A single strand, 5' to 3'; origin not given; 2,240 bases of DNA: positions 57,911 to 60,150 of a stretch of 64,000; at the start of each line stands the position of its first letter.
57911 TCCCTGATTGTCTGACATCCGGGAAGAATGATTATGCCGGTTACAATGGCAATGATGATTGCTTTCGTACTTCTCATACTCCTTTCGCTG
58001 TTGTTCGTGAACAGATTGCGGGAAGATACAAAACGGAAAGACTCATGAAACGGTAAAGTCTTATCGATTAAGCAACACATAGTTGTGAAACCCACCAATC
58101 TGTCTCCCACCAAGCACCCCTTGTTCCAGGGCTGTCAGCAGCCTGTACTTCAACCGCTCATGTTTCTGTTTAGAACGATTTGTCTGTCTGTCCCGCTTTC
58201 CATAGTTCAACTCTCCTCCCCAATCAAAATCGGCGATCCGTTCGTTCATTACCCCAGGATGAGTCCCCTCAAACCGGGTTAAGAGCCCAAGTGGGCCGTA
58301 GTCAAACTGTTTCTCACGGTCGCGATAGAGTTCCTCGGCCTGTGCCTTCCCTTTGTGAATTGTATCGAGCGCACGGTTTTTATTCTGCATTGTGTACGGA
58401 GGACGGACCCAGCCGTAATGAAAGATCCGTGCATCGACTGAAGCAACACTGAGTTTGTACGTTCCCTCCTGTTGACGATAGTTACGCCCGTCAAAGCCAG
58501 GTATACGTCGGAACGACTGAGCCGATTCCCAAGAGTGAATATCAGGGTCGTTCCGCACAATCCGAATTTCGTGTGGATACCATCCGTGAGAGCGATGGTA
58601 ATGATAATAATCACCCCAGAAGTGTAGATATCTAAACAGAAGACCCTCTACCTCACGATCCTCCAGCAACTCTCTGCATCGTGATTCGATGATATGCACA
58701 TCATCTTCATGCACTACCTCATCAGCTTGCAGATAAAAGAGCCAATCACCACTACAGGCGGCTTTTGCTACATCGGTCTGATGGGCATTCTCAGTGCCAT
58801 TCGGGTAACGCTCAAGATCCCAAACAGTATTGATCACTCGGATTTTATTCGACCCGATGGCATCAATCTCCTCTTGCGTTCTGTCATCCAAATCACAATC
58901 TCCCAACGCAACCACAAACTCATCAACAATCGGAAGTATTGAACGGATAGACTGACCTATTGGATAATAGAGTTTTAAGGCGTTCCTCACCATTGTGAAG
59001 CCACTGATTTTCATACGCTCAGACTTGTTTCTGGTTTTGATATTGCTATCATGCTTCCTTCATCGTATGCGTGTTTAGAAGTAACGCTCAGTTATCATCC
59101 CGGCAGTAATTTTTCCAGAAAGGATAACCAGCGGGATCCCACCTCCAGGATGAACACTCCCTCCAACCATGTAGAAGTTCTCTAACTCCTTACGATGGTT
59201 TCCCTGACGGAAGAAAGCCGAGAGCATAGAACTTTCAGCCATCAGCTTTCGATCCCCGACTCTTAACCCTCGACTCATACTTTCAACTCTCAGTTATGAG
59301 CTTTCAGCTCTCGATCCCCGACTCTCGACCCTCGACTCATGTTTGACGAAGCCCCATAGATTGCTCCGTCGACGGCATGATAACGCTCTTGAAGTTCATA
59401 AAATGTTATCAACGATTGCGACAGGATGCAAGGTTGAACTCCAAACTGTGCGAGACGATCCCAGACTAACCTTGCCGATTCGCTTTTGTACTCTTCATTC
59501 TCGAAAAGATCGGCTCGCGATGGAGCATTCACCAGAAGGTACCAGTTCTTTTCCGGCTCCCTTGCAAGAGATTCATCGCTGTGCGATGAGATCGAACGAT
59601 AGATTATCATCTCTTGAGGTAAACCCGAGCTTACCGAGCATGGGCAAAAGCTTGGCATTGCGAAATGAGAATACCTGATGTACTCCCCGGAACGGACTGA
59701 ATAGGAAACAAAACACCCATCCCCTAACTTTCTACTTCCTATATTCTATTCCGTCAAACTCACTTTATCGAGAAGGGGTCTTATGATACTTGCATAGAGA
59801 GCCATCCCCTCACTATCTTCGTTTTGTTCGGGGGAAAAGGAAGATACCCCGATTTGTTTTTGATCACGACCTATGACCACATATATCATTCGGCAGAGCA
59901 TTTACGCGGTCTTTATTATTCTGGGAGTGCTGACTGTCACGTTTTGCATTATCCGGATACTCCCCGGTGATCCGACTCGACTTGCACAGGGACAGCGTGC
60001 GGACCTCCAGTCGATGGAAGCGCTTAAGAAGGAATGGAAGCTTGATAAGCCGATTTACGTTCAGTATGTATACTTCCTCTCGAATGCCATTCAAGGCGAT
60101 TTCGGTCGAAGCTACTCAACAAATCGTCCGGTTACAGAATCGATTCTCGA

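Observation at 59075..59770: CrtI-like phytoene-desaturase-family gene reduced to a C-terminal remnant with a tandem repeat inserted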

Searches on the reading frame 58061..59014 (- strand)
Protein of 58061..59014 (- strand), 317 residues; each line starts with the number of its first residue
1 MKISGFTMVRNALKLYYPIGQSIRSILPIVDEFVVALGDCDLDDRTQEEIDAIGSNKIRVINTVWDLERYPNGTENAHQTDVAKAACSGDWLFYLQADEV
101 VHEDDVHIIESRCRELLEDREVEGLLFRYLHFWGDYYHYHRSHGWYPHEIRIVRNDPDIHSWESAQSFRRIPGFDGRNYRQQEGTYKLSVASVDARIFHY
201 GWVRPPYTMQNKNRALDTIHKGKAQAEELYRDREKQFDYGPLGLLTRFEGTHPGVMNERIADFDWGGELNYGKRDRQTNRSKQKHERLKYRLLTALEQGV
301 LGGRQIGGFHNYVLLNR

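Call 11: find_encoding_contigs(protein=window:58061-59014:-, flank=10000, max_places=10)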
Protein window:58061-59014:- (317 aa): 18 contigs read that carry it; 9 places shown.
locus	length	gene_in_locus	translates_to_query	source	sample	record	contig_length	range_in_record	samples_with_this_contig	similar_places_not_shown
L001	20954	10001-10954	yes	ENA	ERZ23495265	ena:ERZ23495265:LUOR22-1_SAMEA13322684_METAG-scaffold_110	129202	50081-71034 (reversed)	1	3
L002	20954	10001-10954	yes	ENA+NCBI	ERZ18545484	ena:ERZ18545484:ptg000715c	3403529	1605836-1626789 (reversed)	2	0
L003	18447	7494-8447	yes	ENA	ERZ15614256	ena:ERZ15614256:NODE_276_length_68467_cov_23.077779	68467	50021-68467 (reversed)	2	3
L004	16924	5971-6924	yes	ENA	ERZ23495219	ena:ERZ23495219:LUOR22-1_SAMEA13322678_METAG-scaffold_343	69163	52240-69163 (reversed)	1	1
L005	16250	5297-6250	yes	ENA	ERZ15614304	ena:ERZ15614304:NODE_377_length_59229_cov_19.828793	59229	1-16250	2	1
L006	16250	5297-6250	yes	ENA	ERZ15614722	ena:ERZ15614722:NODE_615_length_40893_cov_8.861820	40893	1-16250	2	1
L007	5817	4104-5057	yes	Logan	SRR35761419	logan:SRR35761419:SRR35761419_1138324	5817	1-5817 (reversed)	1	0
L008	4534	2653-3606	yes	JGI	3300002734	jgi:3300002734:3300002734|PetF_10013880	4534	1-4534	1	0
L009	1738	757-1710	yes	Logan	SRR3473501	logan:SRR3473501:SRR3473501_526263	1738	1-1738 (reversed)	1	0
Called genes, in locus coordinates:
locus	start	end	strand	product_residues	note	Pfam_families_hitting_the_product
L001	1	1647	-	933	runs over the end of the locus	PF01839:FG-GAP (faint), PF07676:PD40 (faint), PF22494:choice_anch_I (faint), PF09070:PFU (faint), PF14312:FG-GAP_2, PF18962:Por_Secre_tail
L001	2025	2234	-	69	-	PF14870:PSII_BNR (weak)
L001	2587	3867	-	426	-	PF14870:PSII_BNR (weak), PF02012:BNR (faint), PF15902:Sortilin-Vps10 (faint), PF18962:Por_Secre_tail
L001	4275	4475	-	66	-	PF18962:Por_Secre_tail (weak)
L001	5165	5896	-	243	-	-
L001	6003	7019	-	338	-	PF00005:ABC_tran, PF08352:oligo_HPY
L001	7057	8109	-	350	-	PF12911:OppC_N, PF00528:BPD_transp_1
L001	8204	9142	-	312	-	PF19300:BPD_transp_1_N, PF00528:BPD_transp_1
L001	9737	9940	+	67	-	-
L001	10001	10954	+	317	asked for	-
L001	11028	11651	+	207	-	-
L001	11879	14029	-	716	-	PF13623:SurA_N_2, PF13624:SurA_N_3, PF13145:Rotamase_2 (weak), PF13616:Rotamase_3, PF00639:Rotamase, PF13145:Rotamase_2 (weak)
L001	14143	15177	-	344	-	PF00512:HisKA, PF13581:HATPase_c_2 (weak), PF02518:HATPase_c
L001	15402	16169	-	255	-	PF00072:Response_reg, PF00486:Trans_reg_C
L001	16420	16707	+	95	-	PF09527:ATPase_gene1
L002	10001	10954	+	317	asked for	-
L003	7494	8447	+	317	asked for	-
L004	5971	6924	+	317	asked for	-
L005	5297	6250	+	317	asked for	-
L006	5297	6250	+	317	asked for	-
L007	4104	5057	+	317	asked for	-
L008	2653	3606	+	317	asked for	-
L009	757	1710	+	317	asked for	-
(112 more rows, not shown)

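Call 22: find_homologous_proteins(query=window:58061-59014:-, max_evalue=1e-10)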
Query window:58061-59014:- (317 aa): 7199 proteins with E <= 1e-10 among 7976 candidates; the best 120 are listed.
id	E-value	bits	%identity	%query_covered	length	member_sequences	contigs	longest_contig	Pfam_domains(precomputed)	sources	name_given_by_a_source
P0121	7.4e-220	747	100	100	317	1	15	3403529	-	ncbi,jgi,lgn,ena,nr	ncbi:MAG: hypothetical protein J4G05_00280 [Chlorobi bacterium]|nr:hypothetical protein [Chlorobiota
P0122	2.3e-171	587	78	98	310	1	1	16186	-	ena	-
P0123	3.4e-171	587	78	100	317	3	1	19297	-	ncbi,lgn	ncbi:MAG: hypothetical protein AB7H80_03475 [Candidatus Kapaibacterium sp.]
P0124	7.1e-169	579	78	100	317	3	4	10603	-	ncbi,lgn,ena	-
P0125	6.2e-157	540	73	98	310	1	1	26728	-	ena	-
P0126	3.2e-156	538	72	100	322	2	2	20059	-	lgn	-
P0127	6.8e-156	536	73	98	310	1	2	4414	-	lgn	-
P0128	1.6e-155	535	74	98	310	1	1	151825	-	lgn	-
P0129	1.7e-155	535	74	97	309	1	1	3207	-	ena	-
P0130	5.0e-154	530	71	98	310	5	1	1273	-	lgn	-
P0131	1.1e-153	529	70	98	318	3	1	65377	-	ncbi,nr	ncbi:MAG: hypothetical protein D6675_09150 [Gemmatimonadetes bacterium]|nr:MAG: hypothetical protein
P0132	8.8e-152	523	70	99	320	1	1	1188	-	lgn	-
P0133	1.9e-151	522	71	98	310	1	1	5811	-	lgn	-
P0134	4.7e-151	521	69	100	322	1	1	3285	-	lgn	-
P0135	5.7e-151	520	69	100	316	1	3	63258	-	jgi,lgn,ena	-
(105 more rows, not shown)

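Call 23: find_encoding_contigs(protein=P0123, flank=6000, max_places=2)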
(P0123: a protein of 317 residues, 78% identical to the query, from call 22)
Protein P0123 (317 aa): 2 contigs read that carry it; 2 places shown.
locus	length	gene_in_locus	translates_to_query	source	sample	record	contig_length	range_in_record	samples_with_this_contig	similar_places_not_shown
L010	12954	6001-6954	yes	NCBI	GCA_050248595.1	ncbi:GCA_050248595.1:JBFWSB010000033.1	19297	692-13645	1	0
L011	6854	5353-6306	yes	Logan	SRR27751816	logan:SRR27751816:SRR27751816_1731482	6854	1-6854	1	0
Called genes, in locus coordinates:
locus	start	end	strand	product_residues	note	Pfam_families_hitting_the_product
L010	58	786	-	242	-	-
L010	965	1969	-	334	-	PF00005:ABC_tran, PF08352:oligo_HPY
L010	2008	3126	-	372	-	PF12911:OppC_N, PF00528:BPD_transp_1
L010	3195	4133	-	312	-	PF19300:BPD_transp_1_N, PF00528:BPD_transp_1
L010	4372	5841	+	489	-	PF01266:DAO, PF01593:Amino_oxidase, PF03486:HI0933_like (faint), PF07992:Pyr_redox_2 (faint), PF12831:FAD_oxidored (faint), PF13450:NAD_binding_8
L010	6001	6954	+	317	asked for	-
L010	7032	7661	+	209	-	-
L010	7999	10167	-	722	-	PF13623:SurA_N_2, PF13624:SurA_N_3, PF13145:Rotamase_2, PF13616:Rotamase_3, PF00639:Rotamase, PF13145:Rotamase_2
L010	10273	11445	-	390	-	PF00512:HisKA, PF02518:HATPase_c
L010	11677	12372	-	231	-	PF00072:Response_reg, PF00486:Trans_reg_C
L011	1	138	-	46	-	?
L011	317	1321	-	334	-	PF00005:ABC_tran, PF08352:oligo_HPY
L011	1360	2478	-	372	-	PF12911:OppC_N, PF00528:BPD_transp_1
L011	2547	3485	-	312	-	PF19300:BPD_transp_1_N, PF00528:BPD_transp_1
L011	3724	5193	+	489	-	PF01266:DAO, PF01593:Amino_oxidase, PF03486:HI0933_like (faint), PF07992:Pyr_redox_2 (faint), PF12831:FAD_oxidored (faint), PF13450:NAD_binding_8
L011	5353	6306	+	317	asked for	-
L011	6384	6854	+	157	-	?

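Call 24: find_encoding_contigs(protein=P0128, flank=6000, max_places=2)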
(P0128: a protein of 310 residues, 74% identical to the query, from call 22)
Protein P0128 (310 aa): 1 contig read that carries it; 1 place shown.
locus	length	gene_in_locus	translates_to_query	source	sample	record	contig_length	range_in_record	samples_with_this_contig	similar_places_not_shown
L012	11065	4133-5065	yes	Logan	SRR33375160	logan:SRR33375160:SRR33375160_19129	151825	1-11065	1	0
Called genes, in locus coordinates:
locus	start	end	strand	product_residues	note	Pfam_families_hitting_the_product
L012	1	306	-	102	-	?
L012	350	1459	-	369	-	PF12911:OppC_N, PF00528:BPD_transp_1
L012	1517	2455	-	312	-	PF19300:BPD_transp_1_N, PF00528:BPD_transp_1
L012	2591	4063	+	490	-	PF00070:Pyr_redox (faint), PF00890:FAD_binding_2 (weak), PF01266:DAO, PF01593:Amino_oxidase, PF07992:Pyr_redox_2 (weak), PF12831:FAD_oxidored (weak), PF13450:NAD_binding_8, PF01266:DAO (weak), +3 more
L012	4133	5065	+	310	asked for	-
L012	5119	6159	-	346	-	PF04784:DUF547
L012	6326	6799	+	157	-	PF00885:DMRL_synthase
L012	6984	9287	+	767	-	PF23748:Beta-prop_LRRK2 (faint), PF07494:Reg_prop (faint), PF21544:PorZ_N_b_propeller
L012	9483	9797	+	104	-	PF11680:DUF3276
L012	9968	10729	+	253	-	PF00725:3HCDH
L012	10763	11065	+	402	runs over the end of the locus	PF00108:Thiolase_N, PF02803:Thiolase_C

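Call 25: find_encoding_contigs(protein=P0122, flank=6000, max_places=2)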
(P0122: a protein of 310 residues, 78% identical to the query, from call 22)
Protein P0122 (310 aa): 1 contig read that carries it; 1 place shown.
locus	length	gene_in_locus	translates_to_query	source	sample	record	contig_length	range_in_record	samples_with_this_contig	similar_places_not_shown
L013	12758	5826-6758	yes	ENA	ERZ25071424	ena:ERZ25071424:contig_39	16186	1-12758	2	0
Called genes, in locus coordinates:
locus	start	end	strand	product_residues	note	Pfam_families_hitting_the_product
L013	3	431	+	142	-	?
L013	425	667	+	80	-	-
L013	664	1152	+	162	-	-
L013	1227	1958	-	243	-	-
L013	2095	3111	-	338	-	PF00005:ABC_tran, PF13304:AAA_21 (weak), PF08352:oligo_HPY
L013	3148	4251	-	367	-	PF12911:OppC_N, PF00528:BPD_transp_1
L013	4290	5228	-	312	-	PF19300:BPD_transp_1_N, PF00528:BPD_transp_1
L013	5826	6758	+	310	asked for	-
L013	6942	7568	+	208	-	-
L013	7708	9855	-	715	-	PF13623:SurA_N_2, PF13624:SurA_N_3, PF13145:Rotamase_2, PF13616:Rotamase_3, PF00639:Rotamase, PF13145:Rotamase_2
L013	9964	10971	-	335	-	PF00512:HisKA, PF02518:HATPase_c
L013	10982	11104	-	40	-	-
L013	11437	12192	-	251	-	PF00072:Response_reg, PF00486:Trans_reg_C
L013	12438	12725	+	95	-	PF09527:ATPase_gene1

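Call 26: find_encoding_contigs(protein=P0125, flank=6000, max_places=2)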
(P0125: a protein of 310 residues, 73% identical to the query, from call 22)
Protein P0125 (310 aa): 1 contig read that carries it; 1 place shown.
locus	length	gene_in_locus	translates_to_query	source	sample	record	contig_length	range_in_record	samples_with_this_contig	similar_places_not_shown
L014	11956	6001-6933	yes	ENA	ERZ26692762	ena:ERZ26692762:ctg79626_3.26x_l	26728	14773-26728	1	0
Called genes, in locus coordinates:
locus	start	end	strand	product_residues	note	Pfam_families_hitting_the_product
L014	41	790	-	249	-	-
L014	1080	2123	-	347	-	PF00005:ABC_tran, PF08352:oligo_HPY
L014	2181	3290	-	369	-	PF12911:OppC_N, PF00528:BPD_transp_1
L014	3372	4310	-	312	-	PF19300:BPD_transp_1_N, PF00528:BPD_transp_1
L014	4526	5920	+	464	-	PF01593:Amino_oxidase, PF01266:DAO (weak)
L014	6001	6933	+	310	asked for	-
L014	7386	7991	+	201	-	-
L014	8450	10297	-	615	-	PF13145:Rotamase_2, PF13616:Rotamase_3, PF00639:Rotamase, PF13145:Rotamase_2, PF00639:Rotamase (weak), PF13145:Rotamase_2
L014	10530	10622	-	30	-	-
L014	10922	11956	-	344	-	?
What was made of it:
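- On Phytoene desaturase (CrtI/CrtD) family, TIGR02734: oppDCB | crtD-like | GT-like | 207-aa gene | ppiD order in L010, with the intact gene in the same slot in L011, L012 and L014 (calls 23, 24, 26).
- Kapaibacterium sp.), L011, L012 and L014 have an intact 464-490 aa Amino_oxidase/DAO gene between oppB and the GT-like gene (calls 23, 24, 26). The dead gene and the GT-like gene are adjacent on the same strand in every relative, 70-160 nt apart (calls 23, 24, 26).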

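Call 34: search_protein_families(library=ncbifam, proteins=[L010:4372-5838:+, window:58061-59014:-], max_evalue=0.001)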
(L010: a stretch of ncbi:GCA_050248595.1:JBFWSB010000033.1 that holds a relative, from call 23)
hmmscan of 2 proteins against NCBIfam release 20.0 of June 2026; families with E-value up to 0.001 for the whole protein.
L010:4372-5838:+ (489 aa): 50 families (the best 25 are shown)
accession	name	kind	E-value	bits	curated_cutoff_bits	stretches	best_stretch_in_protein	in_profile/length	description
NF042421.1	hydcarot_desat_CrtD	equivalog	2.5e-113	379.2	500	1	5-487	4-484/487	1-hydroxycarotenoid 3,4-desaturase CrtD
TIGR02734.1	crtI_fam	subfamily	1.1e-107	360.8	238.1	1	6-487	2-489/504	phytoene desaturase family protein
NF045637.1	carotdesatCrtDProt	equivalog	4.2e-102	342.2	580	1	5-487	1-483/485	1-hydroxycarotenoid 3,4-desaturase CrtD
NF058655.1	CrtID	equivalog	8.3e-87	292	640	1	5-483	1-478/478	bifunctional phytoene desaturase/3,4-desaturase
TIGR02730.1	carot_isom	equivalog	1.5e-20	73.5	586.9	1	5-487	3-489/493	carotenoid isomerase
TIGR02733.1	desat_CrtD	equivalog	7.9e-16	57.8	549.7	1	3-486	2-488/492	C-3',4' desaturase CrtD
NF005560.0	PRK07233.1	equivalog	1.6e-13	50.3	252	1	4-46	2-44/435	hypothetical protein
NF045689.1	BCarotKetCrtO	equivalog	5.6e-13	48.3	1000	1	4-292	5-310/563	beta-carotene ketolase CrtO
NF009410.0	PRK12771.1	subfamily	5.6e-09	35.1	516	1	3-41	139-177/566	NAD(P)-binding protein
NF005547.0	PRK07208.1-3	equivalog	9.9e-09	34.4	380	1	3-54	5-56/465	hypothetical protein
NF005313.0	PRK06847.1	subfamily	3.9e-08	32.7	372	1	3-36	5-38/375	hypothetical protein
NF009409.0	PRK12770.1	subfamily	6.1e-08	32.1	343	1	3-39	19-55/360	putative glutamate synthase subunit beta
TIGR03467.1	HpnE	equivalog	8.6e-08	31.9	283.05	1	5-55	1-53/430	hydroxysqualene dehydroxylase HpnE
NF005548.0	PRK07208.1-4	equivalog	9e-08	31.1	389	1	2-55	3-56/488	hypothetical protein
NF045663.1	diclust_near_Sec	equivalog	1.1e-07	30.4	530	1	3-44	107-148/759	pyridine nucleotide-disulfide oxidoreductase/dicluster-binding protein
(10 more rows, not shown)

window:58061-59014:- (317 aa): 0 families
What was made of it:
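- On Phytoene desaturase (CrtI/CrtD) family, TIGR02734: The intact syntenic ortholog in L010 scores 360.8 bits (call 34).
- The L010 protein scores 360.8 bits on TIGR02734, above the cut-off of 238.1 (call 34).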

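Call 35: search_protein_families(library=pfam, proteins=[L010:4372-5838:+, window:58061-59014:-], max_evalue=0.01)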
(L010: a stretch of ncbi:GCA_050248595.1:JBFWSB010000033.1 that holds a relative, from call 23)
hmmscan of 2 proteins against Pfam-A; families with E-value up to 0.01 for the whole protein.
L010:4372-5838:+ (489 aa): 11 families
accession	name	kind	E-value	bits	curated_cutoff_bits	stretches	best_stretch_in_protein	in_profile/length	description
PF01593.30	Amino_oxidase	-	2.2e-29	103.5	19.8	1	12-280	1-255/443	Flavin containing amine oxidoreductase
PF13450.12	NAD_binding_8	-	1.9e-14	54.1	21.9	1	7-61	1-55/68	NAD(P)-binding Rossmann-like domain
PF01266.30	DAO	-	3.1e-13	50.4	27.9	1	5-104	2-105/353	FAD dependent oxidoreductase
PF03486.20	HI0933_like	-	4.2e-07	30.1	50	1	4-41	2-39/244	HI0933-like protein Rossmann domain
PF12831.13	FAD_oxidored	-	3.1e-06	27.2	27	1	5-43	2-40/416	FAD dependent oxidoreductase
PF07992.20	Pyr_redox_2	-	4.6e-06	26.7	26.1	1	4-36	2-35/291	Pyridine nucleotide-disulphide oxidoreductase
PF00890.30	FAD_binding_2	-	3.6e-05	23.6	20.4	1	7-40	4-37/414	FAD binding domain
PF00070.33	Pyr_redox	-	4e-05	24.5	22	0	5-38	2-35/82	Pyridine nucleotide-disulphide oxidoreductase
PF01494.25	FAD_binding_3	-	0.00012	21.9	22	1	4-36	3-35/349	FAD binding domain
PF06100.17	MCRA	-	0.00048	19.5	23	1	4-50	3-53/495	MCRA family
PF01946.23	Thi4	-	0.0065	16.2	26.2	0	3-39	18-55/235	Thi4 family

window:58061-59014:- (317 aa): 1 family
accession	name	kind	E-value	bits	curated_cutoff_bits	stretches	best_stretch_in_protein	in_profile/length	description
PF13704.12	Glyco_tranf_2_4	-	0.002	19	27.5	1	28-106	16-89/98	Glycosyl transferase family 2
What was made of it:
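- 58061..59014 (-): Intact, highly conserved GT-like gene (317 aa), the downstream same-strand neighbour in all relatives. Only a weak Glyco_tranf_2_4 Pfam hit (call 35).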

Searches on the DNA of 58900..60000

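Call 54: search_rna_families(source=window, start=58900, end=60000, threshold=evalue, max_evalue=1)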
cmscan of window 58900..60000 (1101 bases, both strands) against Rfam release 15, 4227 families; matches with E-value up to 1: 0.
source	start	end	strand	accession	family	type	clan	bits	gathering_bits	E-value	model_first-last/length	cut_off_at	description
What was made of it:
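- Tried and rejected: RNA explanations: no Rfam match in 58900-60000 at E <= 1 (call 54).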

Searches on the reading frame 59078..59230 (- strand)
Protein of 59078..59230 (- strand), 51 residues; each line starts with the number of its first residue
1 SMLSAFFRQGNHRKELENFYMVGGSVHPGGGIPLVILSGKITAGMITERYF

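Call 36: search_protein_families(library=ncbifam, proteins=[window:59078-59230:-], max_evalue=1)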
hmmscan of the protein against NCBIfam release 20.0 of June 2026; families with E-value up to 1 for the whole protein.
seq(51 aa): 6 families
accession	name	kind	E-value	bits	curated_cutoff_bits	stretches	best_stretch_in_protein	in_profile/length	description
NF042421.1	hydcarot_desat_CrtD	equivalog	2.1e-15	56.2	500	1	3-48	440-485/487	1-hydroxycarotenoid 3,4-desaturase CrtD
TIGR02734.1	crtI_fam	subfamily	8.1e-13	47.9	238.1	1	4-48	446-490/504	phytoene desaturase family protein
NF045637.1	carotdesatCrtDProt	equivalog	4.1e-09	35.5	580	1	4-47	440-483/485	1-hydroxycarotenoid 3,4-desaturase CrtD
NF058655.1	CrtID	equivalog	3.4e-05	22.9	640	1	4-43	439-478/478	bifunctional phytoene desaturase/3,4-desaturase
TIGR02730.1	carot_isom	equivalog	0.054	12.3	586.9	1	13-46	455-488/493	carotenoid isomerase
TIGR02733.1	desat_CrtD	equivalog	0.098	11.3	549.7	1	12-42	454-484/492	C-3',4' desaturase CrtD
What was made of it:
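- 59075..59230 (-): Remnant fragment 3: codons ~440-489 (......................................ERYF) plus the native stop at 59075-59077. NCBIfam CrtD profile 440-485, E 2e-15 (call 36).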

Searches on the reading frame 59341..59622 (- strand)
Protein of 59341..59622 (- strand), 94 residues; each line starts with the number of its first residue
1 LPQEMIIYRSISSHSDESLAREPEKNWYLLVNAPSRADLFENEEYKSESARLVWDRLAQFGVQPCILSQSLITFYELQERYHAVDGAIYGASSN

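Call 36: search_protein_families(library=ncbifam, proteins=[window:59341-59622:-], max_evalue=1)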
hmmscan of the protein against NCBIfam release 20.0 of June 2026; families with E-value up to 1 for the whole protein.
seq(94 aa): 4 families
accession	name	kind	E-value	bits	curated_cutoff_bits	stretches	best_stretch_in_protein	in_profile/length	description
NF058655.1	CrtID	equivalog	1.2e-05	24.4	640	1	2-91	342-432/478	bifunctional phytoene desaturase/3,4-desaturase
NF045637.1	carotdesatCrtDProt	equivalog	0.00039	19.1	580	1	4-93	345-436/485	1-hydroxycarotenoid 3,4-desaturase CrtD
NF042421.1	hydcarot_desat_CrtD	equivalog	0.00059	18.4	500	1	4-94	345-437/487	1-hydroxycarotenoid 3,4-desaturase CrtD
TIGR02734.1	crtI_fam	subfamily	0.12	11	238.1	1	4-91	347-439/504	phytoene desaturase family protein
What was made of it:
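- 59341..59622 (-): Remnant fragment 2: codons ~347-439 (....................), with no internal stop. NCBIfam CrtD/CrtID profile positions 342-437 (call 36).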
